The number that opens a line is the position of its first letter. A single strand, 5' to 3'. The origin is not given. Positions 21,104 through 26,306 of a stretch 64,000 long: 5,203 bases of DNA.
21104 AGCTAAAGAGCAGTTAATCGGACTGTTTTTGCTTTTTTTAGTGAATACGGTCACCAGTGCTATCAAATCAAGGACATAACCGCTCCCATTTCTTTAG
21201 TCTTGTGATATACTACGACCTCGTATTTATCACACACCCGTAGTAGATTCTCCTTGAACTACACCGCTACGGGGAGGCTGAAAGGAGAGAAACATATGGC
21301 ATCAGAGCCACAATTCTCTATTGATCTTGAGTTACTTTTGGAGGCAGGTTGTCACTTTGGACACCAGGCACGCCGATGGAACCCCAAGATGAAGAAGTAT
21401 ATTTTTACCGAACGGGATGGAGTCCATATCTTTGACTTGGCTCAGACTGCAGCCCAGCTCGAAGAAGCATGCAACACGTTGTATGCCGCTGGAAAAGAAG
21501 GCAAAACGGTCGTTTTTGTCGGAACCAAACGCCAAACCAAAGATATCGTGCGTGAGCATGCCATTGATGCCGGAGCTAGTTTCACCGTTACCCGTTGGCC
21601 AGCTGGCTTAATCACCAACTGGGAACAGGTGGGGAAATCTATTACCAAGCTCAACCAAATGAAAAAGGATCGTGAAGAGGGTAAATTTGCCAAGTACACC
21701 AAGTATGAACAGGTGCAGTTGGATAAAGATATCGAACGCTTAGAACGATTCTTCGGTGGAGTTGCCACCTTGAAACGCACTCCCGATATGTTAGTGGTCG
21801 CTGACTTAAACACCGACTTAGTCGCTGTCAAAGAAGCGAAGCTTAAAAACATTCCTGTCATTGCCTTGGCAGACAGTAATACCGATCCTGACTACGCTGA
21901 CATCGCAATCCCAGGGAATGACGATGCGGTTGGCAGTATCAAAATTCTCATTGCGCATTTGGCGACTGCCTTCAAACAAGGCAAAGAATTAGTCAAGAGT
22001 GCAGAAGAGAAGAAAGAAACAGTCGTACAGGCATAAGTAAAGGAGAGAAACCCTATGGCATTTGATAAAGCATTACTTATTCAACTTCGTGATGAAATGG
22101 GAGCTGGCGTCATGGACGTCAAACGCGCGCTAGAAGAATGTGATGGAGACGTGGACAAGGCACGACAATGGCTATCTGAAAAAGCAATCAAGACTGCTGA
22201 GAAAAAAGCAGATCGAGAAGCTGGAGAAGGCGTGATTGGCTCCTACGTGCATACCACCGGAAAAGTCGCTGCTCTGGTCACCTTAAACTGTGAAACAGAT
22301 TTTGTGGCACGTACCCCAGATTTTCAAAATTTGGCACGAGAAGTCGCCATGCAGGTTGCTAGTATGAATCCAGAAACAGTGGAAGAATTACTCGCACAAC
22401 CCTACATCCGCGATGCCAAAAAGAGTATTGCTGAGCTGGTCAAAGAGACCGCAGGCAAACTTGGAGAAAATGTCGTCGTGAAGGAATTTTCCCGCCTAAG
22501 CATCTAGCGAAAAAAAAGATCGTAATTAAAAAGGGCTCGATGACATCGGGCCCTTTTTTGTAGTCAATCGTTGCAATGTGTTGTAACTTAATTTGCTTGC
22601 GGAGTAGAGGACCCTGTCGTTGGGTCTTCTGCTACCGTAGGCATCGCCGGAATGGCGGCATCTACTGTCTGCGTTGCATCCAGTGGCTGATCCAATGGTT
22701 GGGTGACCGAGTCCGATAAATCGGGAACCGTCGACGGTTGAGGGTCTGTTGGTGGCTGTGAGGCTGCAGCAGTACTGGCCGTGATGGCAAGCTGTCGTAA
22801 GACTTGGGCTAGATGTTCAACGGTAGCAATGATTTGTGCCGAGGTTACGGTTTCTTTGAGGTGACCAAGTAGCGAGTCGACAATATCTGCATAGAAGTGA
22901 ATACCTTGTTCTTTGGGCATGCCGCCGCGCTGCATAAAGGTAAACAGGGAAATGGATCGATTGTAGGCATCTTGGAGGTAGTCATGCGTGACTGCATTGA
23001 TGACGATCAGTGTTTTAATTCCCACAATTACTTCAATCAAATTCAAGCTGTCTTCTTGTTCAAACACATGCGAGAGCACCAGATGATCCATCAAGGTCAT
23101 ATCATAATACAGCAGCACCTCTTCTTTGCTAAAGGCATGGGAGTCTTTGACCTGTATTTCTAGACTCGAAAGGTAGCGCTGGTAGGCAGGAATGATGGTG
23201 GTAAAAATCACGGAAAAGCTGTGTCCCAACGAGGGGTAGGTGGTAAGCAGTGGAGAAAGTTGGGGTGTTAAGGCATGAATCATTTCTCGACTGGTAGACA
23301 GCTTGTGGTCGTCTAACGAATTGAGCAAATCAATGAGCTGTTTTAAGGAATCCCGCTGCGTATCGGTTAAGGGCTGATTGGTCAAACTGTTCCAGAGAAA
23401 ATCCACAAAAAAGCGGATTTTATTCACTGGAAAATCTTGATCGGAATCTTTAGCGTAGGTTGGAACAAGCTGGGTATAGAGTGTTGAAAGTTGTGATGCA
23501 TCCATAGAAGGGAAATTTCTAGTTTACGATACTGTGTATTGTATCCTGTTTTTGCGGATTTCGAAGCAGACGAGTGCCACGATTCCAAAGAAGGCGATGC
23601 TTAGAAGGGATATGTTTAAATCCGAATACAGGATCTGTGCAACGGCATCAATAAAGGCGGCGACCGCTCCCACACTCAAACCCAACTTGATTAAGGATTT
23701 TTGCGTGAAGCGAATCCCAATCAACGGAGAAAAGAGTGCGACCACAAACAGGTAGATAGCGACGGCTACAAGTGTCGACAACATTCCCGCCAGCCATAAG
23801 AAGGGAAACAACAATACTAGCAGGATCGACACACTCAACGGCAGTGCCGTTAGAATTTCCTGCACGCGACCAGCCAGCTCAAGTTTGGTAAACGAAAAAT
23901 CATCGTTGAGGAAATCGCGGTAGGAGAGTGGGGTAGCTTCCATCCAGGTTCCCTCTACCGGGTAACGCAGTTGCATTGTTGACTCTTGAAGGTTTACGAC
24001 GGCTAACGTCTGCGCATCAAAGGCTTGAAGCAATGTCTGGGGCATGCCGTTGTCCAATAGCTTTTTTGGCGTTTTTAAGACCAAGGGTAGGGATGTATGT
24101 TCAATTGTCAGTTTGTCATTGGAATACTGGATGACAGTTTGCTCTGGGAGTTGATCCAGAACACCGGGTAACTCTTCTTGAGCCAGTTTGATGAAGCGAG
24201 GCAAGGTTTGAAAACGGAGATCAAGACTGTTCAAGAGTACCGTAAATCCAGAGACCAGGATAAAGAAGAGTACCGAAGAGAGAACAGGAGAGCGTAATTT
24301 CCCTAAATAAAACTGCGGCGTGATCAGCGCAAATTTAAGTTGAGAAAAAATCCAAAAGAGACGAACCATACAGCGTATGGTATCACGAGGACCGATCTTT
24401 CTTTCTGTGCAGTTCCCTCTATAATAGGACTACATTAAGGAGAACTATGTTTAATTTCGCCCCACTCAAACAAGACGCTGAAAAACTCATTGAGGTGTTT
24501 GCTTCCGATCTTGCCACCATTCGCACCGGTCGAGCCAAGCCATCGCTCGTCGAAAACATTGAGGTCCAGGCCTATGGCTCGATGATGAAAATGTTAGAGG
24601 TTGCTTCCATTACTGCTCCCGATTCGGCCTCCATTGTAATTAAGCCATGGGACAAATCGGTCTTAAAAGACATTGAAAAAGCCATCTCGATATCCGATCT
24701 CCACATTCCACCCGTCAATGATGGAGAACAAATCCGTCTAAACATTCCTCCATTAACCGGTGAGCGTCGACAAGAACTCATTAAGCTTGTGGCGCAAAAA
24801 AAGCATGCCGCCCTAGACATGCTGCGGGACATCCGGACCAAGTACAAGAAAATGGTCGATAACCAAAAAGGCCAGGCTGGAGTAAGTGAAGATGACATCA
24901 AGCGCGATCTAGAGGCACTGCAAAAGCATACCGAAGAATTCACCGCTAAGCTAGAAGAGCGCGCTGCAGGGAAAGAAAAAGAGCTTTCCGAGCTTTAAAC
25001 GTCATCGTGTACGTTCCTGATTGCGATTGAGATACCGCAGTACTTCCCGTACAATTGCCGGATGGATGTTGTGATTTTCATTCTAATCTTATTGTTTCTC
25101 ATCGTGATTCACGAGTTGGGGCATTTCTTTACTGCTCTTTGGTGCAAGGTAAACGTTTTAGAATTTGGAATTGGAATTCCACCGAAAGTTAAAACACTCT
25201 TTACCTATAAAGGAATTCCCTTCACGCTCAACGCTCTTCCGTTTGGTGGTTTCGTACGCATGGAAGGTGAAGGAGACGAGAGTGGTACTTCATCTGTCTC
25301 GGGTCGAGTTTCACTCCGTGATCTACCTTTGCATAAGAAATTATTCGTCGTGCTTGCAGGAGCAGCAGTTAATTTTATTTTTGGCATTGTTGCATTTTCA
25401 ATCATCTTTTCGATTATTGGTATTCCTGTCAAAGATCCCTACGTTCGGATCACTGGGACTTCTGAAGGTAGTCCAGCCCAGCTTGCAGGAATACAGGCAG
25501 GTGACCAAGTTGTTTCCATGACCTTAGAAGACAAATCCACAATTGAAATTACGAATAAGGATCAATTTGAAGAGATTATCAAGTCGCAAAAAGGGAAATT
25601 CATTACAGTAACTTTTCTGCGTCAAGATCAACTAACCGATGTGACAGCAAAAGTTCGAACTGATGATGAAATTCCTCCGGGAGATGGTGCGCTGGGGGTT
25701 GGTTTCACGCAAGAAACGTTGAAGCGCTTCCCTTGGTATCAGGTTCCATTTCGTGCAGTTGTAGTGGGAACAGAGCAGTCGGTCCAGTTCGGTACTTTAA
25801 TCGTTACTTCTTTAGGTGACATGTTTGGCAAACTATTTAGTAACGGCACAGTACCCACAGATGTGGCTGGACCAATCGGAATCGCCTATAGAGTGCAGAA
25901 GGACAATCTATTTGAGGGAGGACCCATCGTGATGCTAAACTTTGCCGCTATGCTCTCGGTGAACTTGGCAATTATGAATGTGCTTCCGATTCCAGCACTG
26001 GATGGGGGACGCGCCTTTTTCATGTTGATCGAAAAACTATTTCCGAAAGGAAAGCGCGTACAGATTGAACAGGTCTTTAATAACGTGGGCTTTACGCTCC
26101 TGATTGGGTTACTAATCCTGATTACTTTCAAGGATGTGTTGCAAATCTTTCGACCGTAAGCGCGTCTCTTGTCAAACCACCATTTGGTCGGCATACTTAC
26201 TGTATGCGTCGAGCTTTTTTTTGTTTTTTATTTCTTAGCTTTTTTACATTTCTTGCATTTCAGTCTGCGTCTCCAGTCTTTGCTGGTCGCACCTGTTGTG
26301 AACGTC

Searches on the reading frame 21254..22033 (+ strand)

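Call 45: search_protein_families(library=pfam, proteins=[window:21254-22033:+], max_evalue=0.001)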
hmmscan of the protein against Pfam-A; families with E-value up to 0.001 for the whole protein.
window:21254-22033:+ (260 aa): 1 family
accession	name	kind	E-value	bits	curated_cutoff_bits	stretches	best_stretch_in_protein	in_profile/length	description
PF00318.25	Ribosomal_S2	-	2.1e-76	256.4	26.1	1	28-243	1-216/216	Ribosomal protein S2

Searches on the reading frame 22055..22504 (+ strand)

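Call 45: search_protein_families(library=pfam, proteins=[window:22055-22504:+], max_evalue=0.001)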
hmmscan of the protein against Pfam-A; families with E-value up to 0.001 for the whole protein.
window:22055-22504:+ (150 aa): 3 families
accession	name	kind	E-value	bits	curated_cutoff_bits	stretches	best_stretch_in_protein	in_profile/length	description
PF00889.24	EF_TS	-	1.3e-18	67.8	27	1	72-148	1-75/204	Elongation factor TS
PF25025.1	EF-Ts_N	-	9.8e-07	29.1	33.2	1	3-46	12-56/60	Elongation factor Ts, mitochondrial, N-terminal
PF00627.37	UBA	-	0.00043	20.5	22.4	0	14-40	11-37/37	UBA/TS-N domain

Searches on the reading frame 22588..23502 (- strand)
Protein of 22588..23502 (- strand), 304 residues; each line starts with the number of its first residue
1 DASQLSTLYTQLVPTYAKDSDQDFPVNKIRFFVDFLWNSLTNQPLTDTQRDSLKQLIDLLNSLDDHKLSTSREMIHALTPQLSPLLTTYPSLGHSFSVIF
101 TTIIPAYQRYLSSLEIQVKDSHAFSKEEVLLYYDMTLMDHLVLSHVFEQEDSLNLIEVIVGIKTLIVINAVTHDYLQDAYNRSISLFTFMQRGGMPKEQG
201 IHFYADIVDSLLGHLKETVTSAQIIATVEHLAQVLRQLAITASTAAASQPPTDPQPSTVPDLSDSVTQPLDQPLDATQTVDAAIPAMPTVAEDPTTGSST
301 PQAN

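Call 4: search_protein_families(library=pfam, proteins=[window:22588-23502:-], max_evalue=0.1)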
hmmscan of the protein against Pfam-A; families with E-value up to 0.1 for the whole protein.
window:22588-23502:- (304 aa): 2 families
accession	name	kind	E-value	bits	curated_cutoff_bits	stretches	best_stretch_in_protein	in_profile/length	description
PF24788.1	AtPDCT1_2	-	0.049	13.9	27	0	13-72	74-137/160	AtPDCT1/2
PF12205.13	GIT1_C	-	0.09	13.5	25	0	26-67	34-75/110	G protein-coupled receptor kinase-interacting protein 1 C term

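Call 5: search_protein_families(library=ncbifam, proteins=[window:22588-23502:-], max_evalue=0.1)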
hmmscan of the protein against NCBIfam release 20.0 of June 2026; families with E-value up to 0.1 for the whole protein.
window:22588-23502:- (304 aa): 0 families

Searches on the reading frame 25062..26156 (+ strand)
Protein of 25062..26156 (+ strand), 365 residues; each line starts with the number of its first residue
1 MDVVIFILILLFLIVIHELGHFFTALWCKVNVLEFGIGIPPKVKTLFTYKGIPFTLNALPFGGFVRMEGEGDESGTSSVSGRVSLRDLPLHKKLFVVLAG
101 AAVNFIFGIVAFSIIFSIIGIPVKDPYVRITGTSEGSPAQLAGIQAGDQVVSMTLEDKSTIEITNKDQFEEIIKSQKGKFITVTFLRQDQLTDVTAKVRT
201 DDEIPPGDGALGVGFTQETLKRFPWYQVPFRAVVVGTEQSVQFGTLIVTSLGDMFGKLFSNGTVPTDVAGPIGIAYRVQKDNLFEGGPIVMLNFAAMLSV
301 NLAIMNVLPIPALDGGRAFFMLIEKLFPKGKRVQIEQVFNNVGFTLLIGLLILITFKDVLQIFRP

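Call 4: search_protein_families(library=pfam, proteins=[window:25062-26156:+], max_evalue=0.1)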
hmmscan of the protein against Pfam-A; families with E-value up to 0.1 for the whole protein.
window:25062-26156:+ (365 aa): 7 families
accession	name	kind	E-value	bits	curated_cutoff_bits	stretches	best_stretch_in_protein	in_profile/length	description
PF02163.28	Peptidase_M50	-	1.3e-49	169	27.2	1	6-349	2-220/221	Peptidase family M50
PF17820.7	PDZ_6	-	5.4e-05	23.3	27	1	130-152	2-24/54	PDZ domain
PF00595.29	PDZ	-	0.00021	22.1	23.2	1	125-178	24-74/81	PDZ domain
PF13180.12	PDZ_2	-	0.00069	20.3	27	1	124-198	10-80/80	PDZ domain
PF04495.20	GRASP55_65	-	0.0031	18.3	27.7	1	125-224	42-136/138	GRASP55/65 PDZ-like domain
PF13953.12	PapC_C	-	0.0067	16.6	27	1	58-98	11-50/66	PapC C-terminal domain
PF11100.13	TrbE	-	0.016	15.9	25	0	9-33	35-59/66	Conjugal transfer protein TrbE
